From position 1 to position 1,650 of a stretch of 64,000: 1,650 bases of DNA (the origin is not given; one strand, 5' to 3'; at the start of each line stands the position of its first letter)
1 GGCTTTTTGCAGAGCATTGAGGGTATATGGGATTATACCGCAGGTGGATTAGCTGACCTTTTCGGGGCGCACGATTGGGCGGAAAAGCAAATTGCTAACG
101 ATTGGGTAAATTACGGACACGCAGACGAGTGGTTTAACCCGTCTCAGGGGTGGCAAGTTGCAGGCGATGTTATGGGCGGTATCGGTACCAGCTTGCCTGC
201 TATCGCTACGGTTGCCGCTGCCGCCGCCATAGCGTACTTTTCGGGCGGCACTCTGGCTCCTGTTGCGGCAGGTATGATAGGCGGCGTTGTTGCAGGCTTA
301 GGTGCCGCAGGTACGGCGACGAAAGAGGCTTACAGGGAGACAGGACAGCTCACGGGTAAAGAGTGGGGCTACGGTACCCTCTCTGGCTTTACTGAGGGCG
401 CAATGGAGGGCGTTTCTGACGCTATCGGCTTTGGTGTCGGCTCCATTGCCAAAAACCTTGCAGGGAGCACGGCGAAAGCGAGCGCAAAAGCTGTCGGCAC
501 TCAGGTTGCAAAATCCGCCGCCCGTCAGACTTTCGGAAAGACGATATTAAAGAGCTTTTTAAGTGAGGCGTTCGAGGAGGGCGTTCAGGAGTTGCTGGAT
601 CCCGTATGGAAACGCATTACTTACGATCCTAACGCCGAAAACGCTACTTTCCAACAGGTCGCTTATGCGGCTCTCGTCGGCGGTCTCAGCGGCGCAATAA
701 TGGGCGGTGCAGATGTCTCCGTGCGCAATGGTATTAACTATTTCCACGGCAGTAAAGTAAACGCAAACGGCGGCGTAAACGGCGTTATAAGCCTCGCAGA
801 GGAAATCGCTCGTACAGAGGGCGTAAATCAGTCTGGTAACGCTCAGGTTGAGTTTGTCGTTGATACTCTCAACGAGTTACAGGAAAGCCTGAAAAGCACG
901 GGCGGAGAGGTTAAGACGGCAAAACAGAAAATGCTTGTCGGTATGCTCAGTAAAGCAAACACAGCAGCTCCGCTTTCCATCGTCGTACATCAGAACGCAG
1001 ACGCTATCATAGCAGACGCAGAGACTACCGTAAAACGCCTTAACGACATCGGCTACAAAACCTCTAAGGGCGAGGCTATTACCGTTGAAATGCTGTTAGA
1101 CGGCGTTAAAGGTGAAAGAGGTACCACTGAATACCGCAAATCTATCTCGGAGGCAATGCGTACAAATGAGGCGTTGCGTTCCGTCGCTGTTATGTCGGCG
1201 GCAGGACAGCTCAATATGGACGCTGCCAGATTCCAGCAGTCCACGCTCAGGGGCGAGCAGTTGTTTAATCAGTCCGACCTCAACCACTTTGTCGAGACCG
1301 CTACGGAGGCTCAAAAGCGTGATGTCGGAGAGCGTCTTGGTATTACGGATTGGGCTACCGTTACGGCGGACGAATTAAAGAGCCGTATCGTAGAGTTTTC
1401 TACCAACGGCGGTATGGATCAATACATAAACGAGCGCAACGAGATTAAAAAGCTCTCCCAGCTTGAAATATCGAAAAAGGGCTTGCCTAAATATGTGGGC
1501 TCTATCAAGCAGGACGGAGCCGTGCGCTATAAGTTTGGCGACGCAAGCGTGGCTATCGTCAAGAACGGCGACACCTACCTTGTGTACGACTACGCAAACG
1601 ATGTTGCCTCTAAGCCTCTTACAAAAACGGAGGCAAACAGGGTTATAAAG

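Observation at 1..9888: Giant (>3,290 aa) polyvalent protein with a zincin domain and effector-like modules punctuated by a recurring RYAL linker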

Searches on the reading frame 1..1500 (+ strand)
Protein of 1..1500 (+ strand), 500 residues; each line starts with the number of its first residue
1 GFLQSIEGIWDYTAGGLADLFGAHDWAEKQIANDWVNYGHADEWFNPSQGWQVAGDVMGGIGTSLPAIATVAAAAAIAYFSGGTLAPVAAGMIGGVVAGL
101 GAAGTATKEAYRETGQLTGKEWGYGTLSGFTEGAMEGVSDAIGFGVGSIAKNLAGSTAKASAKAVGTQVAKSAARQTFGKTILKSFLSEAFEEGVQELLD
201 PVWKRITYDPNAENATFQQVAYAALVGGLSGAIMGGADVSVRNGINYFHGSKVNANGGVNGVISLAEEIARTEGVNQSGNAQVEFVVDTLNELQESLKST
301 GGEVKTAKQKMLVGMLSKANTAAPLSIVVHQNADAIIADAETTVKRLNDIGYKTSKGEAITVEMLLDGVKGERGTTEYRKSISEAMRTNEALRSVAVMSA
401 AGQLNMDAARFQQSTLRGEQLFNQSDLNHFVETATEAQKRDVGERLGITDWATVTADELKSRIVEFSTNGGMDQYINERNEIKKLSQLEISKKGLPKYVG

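Call 6: search_protein_families(library=pfam, proteins=[window:1-1500:+], max_evalue=1)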
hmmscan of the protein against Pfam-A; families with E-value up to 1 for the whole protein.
window:1-1500:+ (500 aa): 2 families
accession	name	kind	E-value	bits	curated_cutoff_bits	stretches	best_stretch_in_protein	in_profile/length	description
PF10765.14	Phage_P22_NinX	-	0.04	14.6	22.6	1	19-60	21-64/114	Bacteriophage P22, NinX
PF06194.16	Phage_Orf51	-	0.068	13.6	27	1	237-269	28-60/80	Phage Conserved Open Reading Frame 51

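Call 17: find_related_loci(query=window:1-1500:+, collection=viral_contigs, flank=10000)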
Query window:1-1500:+ (500 aa) in viral_contigs; peptide patterns used: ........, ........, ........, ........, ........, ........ (x = any residue, [..] = any of these).
24 stretches matched a pattern; 18 encode a relative of the query (tblastn E <= 1e-3); 17 distinct loci.
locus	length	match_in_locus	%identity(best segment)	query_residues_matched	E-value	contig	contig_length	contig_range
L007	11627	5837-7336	85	1-500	0e+0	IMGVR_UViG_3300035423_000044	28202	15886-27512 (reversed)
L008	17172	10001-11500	85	1-500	0e+0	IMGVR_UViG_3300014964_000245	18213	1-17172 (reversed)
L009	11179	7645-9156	81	1-500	0e+0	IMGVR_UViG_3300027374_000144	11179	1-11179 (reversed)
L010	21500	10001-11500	85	1-500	0e+0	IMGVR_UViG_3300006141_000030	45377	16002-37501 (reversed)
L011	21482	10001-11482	55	1-499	5e-171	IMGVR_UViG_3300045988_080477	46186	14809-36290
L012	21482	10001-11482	55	1-499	1e-170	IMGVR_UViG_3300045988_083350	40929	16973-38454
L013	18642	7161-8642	55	1-499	3e-170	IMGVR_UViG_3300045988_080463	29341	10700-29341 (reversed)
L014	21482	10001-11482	55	1-499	1e-170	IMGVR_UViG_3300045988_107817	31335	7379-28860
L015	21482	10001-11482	55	1-499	4e-170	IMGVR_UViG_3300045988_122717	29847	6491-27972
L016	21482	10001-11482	55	1-499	3e-168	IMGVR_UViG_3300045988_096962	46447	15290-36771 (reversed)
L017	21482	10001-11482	55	1-499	1e-167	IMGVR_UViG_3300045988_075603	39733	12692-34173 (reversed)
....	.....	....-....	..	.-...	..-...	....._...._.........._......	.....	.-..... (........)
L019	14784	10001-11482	54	1-499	4e-167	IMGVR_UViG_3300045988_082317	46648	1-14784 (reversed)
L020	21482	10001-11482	55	1-499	3e-167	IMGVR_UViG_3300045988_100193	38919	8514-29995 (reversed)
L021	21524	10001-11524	87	1-500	0e+0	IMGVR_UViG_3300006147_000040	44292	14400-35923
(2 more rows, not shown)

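Call 22: search_protein_families(library=phrogs, proteins=[L021:4026-4619:+, L021:4616-5992:+, L021:5992-7968:+, L021:7968-9752:+, L010:7484-9787:+, L011:7904-9751:+], max_evalue=0.001)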
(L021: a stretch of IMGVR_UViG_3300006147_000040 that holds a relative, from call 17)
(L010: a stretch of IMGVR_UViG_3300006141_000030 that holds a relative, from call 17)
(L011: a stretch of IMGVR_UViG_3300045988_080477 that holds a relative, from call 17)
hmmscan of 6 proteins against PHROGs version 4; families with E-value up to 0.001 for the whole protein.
L021:4026-4619:+ (197 aa): 3 families
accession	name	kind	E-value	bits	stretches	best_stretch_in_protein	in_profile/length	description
phrog_3064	-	head and packaging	2.2e-20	73.9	1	20-183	5-154/175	terminase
phrog_606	-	head and packaging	4.9e-05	24.4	1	41-144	4-104/167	terminase small subunit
phrog_309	-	head and packaging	0.00022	22.3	0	117-145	165-193/319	terminase small subunit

L021:4616-5992:+ (458 aa): 6 families
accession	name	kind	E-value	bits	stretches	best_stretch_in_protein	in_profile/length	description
phrog_979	-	head and packaging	2.8e-47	162.7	1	10-260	152-441/642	terminase large subunit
phrog_2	-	head and packaging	7.8e-41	141.7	1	11-428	265-605/807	terminase large subunit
phrog_9526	-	head and packaging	6.2e-15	56.4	1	13-182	12-188/280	terminase large subunit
phrog_3717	-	head and packaging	9.4e-14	52.5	1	15-270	14-267/277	terminase large subunit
phrog_5653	-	head and packaging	1.5e-06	29.1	1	224-339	1-121/199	terminase large subunit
phrog_10250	-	head and packaging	0.00017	22.4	0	217-413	9-213/228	terminase large subunit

L021:5992-7968:+ (658 aa): 2 families
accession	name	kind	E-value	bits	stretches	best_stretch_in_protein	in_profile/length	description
phrog_156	-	head and packaging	2.9e-36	126.1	1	4-638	7-602/681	portal protein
phrog_332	-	connector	1.2e-05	24.9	1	339-459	258-389/560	head-tail adaptor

L021:7968-9752:+ (594 aa): 0 families

L010:7484-9787:+ (767 aa): 1 family
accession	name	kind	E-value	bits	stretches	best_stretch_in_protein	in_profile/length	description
phrog_34449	-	unknown function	0.00013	22.5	0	540-605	59-124/241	-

L011:7904-9751:+ (615 aa): 0 families

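Call 50: search_protein_families(library=pfam, proteins=[L021:7968-9752:+], max_evalue=0.01)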
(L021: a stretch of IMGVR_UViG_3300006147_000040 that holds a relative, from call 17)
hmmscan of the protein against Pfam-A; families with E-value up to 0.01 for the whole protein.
L021:7968-9752:+ (594 aa): 0 families

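Call 73: search_protein_families(library=pfam, proteins=[L010:12572-17311:+, L011:12371-17026:+, L017:12371-15475:+, L020:12371-15940:+], max_evalue=0.001)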
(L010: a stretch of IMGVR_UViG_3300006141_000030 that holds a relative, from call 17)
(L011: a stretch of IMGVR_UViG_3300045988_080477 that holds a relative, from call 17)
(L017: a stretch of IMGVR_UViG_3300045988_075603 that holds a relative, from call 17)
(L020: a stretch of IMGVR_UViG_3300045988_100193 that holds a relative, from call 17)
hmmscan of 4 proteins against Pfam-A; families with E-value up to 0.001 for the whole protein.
L010:12572-17311:+ (1580 aa): 6 families
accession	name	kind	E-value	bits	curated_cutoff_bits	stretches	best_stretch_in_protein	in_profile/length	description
PF18814.6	PBECR5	-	1.9e-56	192.1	25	1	231-460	9-224/239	phage-Barnase-EndoU-ColicinE5/D-RelE like nuclease5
PF18760.7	ART-PolyVal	-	1.3e-14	55.5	31.2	1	781-982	1-139/140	ADP-Ribosyltransferase in polyvalent proteins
PF18812.6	PBECR3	-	1.5e-12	47.9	30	1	60-172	3-111/115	phage-Barnase-EndoU-ColicinE5/D-RelE like nuclease3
PF13508.13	Acetyltransf_7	-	7.5e-06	26.7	27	1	1495-1555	30-84/84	Acetyltransferase (GNAT) domain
PF13673.13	Acetyltransf_10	-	0.00051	20.5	23.6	0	1492-1556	49-110/128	Acetyltransferase (GNAT) domain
PF14542.12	Acetyltransf_CG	-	0.00084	19.9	30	0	1484-1532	14-62/80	GCN5-related N-acetyl-transferase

L011:12371-17026:+ (1552 aa): 4 families
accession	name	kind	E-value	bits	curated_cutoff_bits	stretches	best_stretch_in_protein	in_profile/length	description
PF18814.6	PBECR5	-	1.9e-54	185.5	25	1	638-851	7-216/239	phage-Barnase-EndoU-ColicinE5/D-RelE like nuclease5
PF18838.6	LPD23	-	2.1e-23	82.3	27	1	232-287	2-57/58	Large polyvalent protein associated domain 23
PF18760.7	ART-PolyVal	-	1.4e-15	58.7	31.2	1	1176-1363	1-139/140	ADP-Ribosyltransferase in polyvalent proteins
PF18812.6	PBECR3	-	2.3e-12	47.3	30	1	71-186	3-111/115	phage-Barnase-EndoU-ColicinE5/D-RelE like nuclease3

L017:12371-15475:+ (1035 aa): 2 families
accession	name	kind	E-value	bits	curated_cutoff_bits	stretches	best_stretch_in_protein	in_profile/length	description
PF18760.7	ART-PolyVal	-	1.4e-36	126.8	31.2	2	659-846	1-139/140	ADP-Ribosyltransferase in polyvalent proteins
PF18812.6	PBECR3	-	2.6e-12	47.1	30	1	76-185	6-111/115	phage-Barnase-EndoU-ColicinE5/D-RelE like nuclease3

L020:12371-15940:+ (1190 aa): 4 families
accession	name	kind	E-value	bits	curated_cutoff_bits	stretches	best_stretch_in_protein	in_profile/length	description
PF18760.7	ART-PolyVal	-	6e-49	166.8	31.2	2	644-788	1-138/140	ADP-Ribosyltransferase in polyvalent proteins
PF18838.6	LPD23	-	5.2e-23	81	27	1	232-287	2-57/58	Large polyvalent protein associated domain 23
PF18812.6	PBECR3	-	4.7e-12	46.3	30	1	71-182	3-107/115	phage-Barnase-EndoU-ColicinE5/D-RelE like nuclease3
PF13151.12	DUF3990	-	2.7e-10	40.6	32.2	1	831-888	3-59/152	Protein of unknown function (DUF3990)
